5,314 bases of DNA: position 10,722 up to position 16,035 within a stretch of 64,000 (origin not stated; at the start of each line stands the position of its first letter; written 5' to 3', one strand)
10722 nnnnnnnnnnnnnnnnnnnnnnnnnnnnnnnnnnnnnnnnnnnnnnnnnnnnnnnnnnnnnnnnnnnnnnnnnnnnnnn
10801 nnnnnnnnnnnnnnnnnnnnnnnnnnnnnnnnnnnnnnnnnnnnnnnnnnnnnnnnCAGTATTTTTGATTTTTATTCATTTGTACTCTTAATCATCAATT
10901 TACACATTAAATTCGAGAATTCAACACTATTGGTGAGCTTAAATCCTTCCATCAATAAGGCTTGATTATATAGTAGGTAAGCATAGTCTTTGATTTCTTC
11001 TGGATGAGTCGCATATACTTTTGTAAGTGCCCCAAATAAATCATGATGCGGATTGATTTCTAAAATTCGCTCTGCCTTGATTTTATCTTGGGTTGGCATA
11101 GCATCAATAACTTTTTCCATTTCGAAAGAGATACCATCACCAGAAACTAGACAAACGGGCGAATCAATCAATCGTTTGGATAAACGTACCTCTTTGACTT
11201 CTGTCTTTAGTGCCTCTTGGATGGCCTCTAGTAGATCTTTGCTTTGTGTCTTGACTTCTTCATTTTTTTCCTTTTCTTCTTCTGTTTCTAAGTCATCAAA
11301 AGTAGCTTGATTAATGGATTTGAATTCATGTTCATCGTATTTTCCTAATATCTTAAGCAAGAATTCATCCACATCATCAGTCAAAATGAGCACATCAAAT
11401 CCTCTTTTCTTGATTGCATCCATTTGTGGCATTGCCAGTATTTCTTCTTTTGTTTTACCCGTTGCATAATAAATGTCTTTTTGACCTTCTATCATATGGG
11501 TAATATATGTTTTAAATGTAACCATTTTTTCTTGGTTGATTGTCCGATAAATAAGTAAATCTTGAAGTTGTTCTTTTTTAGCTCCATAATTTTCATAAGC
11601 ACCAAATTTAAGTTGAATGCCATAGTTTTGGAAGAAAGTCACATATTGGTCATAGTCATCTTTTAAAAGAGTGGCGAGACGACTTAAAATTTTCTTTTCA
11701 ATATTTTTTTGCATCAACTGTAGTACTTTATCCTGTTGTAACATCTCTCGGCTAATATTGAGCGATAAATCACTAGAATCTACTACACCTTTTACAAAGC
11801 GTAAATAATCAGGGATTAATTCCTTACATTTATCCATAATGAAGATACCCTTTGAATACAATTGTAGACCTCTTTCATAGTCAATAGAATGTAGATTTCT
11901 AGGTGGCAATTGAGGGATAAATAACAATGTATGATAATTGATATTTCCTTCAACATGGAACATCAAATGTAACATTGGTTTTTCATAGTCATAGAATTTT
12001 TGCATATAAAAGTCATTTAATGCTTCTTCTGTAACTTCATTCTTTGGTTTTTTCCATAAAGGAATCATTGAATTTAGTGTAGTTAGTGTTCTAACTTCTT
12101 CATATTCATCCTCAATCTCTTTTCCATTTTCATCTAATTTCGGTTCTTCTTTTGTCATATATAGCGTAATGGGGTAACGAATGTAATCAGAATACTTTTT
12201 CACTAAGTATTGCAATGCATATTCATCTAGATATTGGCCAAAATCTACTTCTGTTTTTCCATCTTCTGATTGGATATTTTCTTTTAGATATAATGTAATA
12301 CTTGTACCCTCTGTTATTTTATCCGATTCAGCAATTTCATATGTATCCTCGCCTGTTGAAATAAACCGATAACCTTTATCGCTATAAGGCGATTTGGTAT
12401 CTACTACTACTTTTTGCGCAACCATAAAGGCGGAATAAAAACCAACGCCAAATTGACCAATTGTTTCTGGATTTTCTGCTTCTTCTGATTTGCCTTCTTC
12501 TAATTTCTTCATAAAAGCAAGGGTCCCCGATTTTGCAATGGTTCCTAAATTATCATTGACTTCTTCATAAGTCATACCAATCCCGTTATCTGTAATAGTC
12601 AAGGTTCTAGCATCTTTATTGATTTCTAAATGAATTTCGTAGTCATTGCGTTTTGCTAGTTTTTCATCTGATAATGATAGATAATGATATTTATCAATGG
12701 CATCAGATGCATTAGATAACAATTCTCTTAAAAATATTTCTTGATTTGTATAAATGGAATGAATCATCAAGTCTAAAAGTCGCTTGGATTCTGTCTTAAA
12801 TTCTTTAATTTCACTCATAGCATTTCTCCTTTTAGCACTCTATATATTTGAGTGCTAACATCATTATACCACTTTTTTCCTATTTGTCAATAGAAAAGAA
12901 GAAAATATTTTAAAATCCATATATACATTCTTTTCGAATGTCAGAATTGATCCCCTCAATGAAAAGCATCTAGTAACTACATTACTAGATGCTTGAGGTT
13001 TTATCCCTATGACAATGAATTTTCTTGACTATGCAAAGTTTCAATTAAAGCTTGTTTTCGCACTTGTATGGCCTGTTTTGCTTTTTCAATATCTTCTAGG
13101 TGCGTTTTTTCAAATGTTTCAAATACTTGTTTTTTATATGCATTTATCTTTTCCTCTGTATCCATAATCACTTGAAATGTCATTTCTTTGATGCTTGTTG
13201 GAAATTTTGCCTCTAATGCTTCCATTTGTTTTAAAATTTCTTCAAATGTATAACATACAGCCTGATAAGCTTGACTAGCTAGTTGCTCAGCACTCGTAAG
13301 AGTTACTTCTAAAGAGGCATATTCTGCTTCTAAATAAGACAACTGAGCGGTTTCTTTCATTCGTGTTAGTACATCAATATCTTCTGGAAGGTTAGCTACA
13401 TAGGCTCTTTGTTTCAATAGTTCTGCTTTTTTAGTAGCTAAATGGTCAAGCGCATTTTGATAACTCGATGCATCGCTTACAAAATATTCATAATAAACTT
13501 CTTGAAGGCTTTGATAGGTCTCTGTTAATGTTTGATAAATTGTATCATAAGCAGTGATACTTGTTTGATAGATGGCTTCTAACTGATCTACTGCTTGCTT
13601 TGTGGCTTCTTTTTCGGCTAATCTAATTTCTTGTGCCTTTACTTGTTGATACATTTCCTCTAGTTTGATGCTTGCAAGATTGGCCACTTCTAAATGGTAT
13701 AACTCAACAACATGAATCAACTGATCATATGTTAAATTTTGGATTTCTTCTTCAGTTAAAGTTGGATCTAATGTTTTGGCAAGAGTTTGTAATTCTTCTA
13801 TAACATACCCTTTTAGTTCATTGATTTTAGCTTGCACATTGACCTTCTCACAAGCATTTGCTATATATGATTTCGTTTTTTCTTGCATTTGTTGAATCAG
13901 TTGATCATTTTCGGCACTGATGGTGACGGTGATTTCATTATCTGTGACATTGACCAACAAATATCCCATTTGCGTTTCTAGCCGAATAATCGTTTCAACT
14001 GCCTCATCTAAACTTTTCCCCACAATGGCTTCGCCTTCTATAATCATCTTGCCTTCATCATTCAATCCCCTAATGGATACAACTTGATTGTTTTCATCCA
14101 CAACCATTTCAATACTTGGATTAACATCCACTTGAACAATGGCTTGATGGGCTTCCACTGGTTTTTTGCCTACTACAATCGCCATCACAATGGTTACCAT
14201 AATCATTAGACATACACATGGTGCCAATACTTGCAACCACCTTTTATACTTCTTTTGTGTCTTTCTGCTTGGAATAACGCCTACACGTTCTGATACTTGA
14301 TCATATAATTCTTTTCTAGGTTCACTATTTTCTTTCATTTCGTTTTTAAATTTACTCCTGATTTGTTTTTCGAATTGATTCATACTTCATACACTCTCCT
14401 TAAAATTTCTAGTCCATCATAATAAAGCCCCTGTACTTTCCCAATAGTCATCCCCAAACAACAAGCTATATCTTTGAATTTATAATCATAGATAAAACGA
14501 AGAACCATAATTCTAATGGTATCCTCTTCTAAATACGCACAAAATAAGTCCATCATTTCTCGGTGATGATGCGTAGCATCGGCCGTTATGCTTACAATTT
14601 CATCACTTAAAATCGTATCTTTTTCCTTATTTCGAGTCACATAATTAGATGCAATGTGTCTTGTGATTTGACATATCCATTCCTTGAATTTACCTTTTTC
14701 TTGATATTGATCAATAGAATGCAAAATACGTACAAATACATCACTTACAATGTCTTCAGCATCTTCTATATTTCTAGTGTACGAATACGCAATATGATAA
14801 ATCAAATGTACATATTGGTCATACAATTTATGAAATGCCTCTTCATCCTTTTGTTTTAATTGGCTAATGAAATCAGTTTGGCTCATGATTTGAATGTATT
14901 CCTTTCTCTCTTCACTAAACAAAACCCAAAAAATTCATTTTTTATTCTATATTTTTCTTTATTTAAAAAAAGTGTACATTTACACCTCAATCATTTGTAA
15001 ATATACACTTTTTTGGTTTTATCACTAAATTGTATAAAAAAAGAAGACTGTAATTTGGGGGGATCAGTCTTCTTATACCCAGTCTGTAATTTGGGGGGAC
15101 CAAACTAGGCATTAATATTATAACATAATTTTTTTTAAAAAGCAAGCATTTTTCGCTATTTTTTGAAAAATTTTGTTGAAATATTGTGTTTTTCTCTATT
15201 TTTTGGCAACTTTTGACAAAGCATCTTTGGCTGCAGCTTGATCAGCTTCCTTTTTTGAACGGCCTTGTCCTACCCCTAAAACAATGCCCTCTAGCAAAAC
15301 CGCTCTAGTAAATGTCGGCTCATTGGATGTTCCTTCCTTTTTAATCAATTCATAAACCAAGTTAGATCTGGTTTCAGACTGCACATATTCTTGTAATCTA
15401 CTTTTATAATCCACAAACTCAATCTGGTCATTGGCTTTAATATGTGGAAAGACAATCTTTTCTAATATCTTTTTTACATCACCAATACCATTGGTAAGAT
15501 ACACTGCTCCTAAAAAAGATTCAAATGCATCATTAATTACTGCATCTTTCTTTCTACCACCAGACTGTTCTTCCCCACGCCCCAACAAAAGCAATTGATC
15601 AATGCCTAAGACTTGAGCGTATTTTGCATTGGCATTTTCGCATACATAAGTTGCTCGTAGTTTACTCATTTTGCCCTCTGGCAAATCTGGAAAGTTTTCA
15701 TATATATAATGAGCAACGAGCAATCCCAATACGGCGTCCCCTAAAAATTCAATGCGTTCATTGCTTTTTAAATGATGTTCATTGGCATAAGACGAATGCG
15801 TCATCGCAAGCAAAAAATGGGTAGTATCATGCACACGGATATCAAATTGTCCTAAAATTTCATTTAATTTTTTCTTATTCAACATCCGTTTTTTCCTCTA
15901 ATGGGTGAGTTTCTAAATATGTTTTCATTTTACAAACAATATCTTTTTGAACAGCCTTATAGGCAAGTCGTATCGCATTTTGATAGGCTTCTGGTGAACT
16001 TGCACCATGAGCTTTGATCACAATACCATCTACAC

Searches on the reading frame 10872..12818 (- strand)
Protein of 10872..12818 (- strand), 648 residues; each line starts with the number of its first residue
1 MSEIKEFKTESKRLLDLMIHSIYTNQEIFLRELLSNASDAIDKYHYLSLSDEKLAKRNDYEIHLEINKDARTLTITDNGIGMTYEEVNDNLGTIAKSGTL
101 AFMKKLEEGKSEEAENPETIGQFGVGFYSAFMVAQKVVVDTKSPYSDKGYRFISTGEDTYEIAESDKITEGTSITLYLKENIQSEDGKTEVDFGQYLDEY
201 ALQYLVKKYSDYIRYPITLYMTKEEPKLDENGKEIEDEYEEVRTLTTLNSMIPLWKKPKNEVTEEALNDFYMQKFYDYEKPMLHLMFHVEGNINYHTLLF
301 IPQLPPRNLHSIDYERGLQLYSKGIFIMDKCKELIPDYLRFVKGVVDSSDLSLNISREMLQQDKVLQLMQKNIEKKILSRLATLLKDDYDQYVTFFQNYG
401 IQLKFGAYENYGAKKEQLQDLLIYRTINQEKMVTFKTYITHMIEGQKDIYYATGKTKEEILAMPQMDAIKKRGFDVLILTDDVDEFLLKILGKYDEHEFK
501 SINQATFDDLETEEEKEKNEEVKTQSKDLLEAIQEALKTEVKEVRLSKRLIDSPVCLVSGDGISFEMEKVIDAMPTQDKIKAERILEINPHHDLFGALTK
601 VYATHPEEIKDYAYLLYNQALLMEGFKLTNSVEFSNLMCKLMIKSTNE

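Call 52: search_protein_families(library=pfam, proteins=[window:10872-12818:-], max_evalue=0.000001)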
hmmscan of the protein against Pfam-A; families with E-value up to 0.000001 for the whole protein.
window:10872-12818:- (648 aa): 3 families
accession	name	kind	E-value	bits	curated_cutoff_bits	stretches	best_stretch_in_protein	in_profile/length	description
PF00183.23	HSP90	-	1.1e-112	378.1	24.4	1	195-644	1-488/518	Hsp90 protein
PF13589.12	HATPase_c_3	-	1.6e-08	35.1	25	1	29-143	6-94/137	Histidine kinase-, DNA gyrase B-, and HSP90-like ATPase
PF02518.31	HATPase_c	-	3.2e-07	31.2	26.4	1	26-180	2-109/111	Histidine kinase-, DNA gyrase B-, and HSP90-like ATPase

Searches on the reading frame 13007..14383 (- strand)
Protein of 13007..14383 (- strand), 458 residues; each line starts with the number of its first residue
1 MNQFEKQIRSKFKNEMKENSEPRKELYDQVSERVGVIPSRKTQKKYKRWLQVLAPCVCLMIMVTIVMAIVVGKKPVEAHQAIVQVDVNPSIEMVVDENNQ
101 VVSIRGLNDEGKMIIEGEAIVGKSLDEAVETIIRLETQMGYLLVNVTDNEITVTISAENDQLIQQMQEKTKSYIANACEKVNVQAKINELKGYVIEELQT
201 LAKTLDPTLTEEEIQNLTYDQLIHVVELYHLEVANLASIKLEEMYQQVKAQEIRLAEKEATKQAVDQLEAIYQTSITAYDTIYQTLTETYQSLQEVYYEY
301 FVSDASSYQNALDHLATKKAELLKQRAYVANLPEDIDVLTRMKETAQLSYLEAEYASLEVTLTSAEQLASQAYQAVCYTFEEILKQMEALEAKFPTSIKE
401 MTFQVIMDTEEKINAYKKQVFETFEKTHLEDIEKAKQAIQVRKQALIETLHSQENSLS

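Call 12: search_protein_families(library=pfam, proteins=[window:13007-14383:-], max_evalue=0.00001)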
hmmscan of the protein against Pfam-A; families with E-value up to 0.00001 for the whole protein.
window:13007-14383:- (458 aa): 1 family
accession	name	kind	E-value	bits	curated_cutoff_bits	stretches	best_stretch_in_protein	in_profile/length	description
PF23750.1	RsgI_M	-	9.6e-22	78.4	25.3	1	81-185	2-107/133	Anti-sigma factor RsgI-like central domain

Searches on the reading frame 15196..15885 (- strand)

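Call 72: search_protein_families(library=pfam, proteins=[window:15196-15885:-], max_evalue=0.000001)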
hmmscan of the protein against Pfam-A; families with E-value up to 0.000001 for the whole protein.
window:15196-15885:- (229 aa): 3 families
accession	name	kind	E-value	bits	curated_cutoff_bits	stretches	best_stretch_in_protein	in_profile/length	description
PF14622.11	Ribonucleas_3_3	-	3e-33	115.2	35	1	24-147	5-126/128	Ribonuclease-III-like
PF00636.31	Ribonuclease_3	-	1.8e-23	83.7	27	1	43-133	1-102/102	Ribonuclease III domain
PF00035.32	dsrm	-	1.2e-14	55.1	23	1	160-225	1-65/66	Double-stranded RNA binding motif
